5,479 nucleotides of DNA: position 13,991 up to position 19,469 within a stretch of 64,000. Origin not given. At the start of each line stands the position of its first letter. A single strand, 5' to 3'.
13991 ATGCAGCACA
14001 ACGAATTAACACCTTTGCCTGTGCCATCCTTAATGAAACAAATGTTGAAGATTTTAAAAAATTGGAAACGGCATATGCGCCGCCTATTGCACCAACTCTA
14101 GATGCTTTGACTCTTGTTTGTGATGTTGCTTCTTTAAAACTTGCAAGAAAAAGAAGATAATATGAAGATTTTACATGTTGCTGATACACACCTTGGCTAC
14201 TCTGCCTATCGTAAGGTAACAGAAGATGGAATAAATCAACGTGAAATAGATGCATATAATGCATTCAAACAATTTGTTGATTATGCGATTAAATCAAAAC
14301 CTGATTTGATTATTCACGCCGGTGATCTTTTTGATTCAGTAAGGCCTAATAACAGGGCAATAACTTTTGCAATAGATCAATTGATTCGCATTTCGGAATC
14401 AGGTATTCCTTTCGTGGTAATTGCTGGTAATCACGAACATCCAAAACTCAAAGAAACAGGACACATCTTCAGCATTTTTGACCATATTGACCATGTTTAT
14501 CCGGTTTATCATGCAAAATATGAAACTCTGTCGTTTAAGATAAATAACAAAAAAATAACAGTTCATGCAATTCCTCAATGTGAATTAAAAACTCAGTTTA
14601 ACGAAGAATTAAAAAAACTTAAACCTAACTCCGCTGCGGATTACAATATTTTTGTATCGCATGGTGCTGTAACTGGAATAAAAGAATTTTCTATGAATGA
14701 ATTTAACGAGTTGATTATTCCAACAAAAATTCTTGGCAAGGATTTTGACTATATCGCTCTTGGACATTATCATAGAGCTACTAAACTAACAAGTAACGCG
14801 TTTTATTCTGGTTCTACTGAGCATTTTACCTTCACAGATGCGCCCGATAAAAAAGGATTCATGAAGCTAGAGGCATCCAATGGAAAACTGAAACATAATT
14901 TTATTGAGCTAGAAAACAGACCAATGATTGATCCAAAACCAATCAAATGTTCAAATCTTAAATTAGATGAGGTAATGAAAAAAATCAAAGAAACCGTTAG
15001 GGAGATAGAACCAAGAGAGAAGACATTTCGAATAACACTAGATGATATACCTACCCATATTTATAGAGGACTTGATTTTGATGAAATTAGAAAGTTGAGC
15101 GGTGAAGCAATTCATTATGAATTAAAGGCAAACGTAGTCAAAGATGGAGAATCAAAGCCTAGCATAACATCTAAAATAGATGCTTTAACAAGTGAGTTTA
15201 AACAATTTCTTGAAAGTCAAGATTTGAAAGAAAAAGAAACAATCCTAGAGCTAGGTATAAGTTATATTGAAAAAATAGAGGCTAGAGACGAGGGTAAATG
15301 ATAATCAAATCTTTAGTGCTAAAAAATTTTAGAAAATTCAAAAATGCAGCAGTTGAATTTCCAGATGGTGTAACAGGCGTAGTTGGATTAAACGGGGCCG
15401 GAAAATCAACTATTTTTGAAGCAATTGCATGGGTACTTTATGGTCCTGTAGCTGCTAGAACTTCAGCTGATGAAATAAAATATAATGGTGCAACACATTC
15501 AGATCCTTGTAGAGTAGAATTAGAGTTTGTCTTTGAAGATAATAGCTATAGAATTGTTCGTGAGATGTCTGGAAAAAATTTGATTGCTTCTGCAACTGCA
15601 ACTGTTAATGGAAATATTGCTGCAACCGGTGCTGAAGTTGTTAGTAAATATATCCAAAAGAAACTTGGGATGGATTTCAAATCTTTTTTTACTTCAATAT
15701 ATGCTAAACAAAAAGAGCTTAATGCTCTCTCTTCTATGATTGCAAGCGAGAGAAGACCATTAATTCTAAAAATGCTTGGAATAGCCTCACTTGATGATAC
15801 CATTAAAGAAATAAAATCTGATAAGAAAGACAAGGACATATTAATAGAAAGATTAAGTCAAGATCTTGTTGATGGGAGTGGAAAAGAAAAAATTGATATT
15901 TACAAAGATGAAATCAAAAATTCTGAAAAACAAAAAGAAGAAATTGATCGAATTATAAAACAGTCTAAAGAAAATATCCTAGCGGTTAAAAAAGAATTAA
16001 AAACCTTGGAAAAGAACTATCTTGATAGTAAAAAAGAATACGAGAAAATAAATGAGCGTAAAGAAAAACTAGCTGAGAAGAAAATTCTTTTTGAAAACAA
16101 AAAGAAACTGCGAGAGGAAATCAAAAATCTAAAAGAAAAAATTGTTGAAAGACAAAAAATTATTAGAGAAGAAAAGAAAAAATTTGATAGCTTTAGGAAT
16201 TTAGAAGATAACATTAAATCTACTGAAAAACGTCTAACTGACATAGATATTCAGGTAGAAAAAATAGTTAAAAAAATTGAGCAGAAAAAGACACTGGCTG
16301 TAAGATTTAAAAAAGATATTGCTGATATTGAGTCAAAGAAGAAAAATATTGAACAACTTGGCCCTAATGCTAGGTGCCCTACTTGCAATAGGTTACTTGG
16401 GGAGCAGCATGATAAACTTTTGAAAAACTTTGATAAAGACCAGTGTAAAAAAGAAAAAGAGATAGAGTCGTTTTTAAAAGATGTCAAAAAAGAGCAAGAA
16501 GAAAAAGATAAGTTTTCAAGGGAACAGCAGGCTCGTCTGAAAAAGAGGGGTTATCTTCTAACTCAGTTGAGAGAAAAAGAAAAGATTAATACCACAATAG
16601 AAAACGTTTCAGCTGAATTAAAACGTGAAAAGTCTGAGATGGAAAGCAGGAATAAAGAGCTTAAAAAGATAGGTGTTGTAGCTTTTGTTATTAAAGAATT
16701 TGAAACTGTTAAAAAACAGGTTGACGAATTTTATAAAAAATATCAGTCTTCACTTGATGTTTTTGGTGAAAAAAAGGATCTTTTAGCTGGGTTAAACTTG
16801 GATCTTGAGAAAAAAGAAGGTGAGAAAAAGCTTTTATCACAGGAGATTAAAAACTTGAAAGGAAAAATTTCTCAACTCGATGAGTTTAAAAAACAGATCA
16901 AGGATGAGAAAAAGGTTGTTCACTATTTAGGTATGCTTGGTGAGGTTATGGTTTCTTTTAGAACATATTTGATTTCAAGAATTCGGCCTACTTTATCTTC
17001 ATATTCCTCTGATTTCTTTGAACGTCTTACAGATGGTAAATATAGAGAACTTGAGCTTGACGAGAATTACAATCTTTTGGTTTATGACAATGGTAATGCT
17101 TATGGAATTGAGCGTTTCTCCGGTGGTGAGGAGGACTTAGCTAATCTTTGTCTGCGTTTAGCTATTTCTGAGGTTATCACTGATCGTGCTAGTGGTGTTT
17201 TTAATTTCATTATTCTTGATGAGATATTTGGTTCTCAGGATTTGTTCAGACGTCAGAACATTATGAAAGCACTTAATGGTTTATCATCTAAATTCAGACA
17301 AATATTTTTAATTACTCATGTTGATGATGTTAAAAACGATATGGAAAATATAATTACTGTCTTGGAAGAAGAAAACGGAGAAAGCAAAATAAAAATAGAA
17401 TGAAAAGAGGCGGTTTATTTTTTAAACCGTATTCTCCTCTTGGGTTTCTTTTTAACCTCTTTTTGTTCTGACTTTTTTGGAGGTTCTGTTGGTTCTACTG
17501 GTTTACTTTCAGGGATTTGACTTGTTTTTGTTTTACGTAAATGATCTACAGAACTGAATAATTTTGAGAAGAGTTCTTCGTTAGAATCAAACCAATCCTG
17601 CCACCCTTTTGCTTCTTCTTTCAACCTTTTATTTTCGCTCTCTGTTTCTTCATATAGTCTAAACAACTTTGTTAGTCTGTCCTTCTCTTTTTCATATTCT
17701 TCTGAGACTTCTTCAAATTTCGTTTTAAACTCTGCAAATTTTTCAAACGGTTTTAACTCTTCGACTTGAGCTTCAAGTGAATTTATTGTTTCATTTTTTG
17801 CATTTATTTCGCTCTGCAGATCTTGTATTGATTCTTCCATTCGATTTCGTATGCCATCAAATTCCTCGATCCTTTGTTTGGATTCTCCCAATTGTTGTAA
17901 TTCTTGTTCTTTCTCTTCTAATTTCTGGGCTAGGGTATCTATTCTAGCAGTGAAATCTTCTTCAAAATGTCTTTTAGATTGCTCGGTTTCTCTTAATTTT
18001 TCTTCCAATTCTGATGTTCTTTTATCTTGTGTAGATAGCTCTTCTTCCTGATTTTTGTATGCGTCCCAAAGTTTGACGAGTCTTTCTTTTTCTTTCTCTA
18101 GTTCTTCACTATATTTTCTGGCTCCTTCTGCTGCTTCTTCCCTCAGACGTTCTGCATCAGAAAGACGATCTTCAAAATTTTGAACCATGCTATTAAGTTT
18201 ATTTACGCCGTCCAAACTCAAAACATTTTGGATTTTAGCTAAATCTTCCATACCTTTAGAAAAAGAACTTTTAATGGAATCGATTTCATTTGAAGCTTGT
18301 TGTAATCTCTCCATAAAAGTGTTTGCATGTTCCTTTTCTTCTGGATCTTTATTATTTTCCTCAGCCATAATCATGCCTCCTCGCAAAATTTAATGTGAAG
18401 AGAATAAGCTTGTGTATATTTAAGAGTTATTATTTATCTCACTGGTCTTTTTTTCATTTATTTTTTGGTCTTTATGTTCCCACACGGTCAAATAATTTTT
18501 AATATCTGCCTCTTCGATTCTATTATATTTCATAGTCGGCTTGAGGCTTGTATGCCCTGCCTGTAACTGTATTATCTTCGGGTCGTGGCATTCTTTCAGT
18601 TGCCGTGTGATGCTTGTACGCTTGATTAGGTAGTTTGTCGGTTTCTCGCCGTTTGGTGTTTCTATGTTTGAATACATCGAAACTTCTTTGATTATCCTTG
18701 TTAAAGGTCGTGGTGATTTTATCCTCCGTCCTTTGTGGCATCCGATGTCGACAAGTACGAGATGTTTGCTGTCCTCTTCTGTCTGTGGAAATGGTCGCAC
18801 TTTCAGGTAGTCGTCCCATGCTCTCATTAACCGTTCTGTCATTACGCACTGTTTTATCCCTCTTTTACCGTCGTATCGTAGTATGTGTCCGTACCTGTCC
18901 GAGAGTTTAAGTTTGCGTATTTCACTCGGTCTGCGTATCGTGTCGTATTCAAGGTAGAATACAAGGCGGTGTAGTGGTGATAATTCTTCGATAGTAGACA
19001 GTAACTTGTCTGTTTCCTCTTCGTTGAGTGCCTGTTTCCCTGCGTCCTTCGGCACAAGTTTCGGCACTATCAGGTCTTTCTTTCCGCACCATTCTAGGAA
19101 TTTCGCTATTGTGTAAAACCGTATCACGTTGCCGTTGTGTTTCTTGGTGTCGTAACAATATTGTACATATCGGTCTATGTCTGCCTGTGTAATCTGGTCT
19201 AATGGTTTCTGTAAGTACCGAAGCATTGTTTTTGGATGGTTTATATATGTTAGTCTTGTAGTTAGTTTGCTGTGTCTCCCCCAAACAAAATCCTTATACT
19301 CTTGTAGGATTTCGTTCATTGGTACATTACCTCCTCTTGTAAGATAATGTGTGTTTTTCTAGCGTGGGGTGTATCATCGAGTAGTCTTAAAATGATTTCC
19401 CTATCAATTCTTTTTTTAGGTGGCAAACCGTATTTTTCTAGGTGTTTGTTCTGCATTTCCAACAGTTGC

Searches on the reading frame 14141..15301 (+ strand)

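Call 68: search_protein_families(library=pfam, proteins=[window:14141-15301:+], max_evalue=0.00001)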
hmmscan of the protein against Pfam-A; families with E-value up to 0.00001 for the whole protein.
window:14141-15301:+ (386 aa): 2 families
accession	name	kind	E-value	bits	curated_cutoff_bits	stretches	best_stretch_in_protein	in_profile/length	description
PF00149.33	Metallophos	-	1.1e-18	68.9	21.5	1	8-212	1-190/191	Calcineurin-like phosphoesterase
PF12850.12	Metallophos_2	-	2.9e-09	37.6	27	1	8-214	1-120/154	Calcineurin-like phosphoesterase superfamily domain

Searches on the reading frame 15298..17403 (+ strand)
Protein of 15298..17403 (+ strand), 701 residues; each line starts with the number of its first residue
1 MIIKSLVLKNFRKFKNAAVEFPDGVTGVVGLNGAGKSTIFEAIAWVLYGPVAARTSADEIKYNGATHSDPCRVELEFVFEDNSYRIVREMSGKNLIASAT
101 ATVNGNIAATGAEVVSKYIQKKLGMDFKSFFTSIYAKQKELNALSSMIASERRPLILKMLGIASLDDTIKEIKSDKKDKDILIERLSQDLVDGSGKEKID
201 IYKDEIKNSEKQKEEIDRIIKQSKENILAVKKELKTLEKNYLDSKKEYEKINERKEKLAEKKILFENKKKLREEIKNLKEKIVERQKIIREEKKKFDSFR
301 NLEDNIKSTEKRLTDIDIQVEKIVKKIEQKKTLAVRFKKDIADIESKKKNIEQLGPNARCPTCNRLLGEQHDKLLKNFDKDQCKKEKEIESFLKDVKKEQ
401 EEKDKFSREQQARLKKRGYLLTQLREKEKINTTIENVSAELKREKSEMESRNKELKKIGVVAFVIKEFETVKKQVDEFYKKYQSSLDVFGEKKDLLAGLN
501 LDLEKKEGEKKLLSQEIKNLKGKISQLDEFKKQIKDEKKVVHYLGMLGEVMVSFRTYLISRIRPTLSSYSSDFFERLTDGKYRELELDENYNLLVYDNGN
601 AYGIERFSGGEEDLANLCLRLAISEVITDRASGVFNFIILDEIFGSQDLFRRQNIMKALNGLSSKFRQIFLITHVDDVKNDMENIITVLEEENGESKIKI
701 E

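Call 68: search_protein_families(library=pfam, proteins=[window:15298-17403:+], max_evalue=0.00001)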
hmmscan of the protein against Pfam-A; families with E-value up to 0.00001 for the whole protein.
window:15298-17403:+ (701 aa): 5 families
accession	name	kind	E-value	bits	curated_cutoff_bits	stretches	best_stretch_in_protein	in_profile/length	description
PF13476.12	AAA_23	-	2.5e-24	87.5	27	1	5-240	1-199/201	AAA domain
PF13175.12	AAA_15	-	3.4e-14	53.7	32.1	1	1-335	1-275/374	AAA ATPase domain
PF02463.25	SMC_N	-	5.6e-14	52.5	40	1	3-86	2-99/220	RecF/RecN/SMC N terminal domain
PF13514.12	AAA_27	-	1.1e-07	32.1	22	1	1-100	1-98/206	AAA domain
PF13555.12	AAA_29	-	9.1e-07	29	27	1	4-52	2-51/61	P-loop containing region of AAA domain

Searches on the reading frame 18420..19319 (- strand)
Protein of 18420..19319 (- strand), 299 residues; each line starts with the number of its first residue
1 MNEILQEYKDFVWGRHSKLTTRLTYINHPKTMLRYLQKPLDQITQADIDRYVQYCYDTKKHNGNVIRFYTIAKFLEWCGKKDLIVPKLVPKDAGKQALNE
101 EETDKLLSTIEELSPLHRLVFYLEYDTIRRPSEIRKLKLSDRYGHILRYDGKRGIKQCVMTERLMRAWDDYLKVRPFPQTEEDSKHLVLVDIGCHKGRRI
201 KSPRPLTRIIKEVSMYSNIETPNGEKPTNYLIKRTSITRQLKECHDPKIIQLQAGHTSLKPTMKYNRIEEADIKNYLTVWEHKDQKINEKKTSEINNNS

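Call 69: search_protein_families(library=pfam, proteins=[window:18420-19319:-], max_evalue=0.00001)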
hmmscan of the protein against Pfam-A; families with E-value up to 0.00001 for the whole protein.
window:18420-19319:- (299 aa): 1 family
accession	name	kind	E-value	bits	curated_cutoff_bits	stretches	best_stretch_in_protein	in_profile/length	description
PF00589.27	Phage_integrase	-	2e-09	37.9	27.1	1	98-269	3-169/172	Phage integrase family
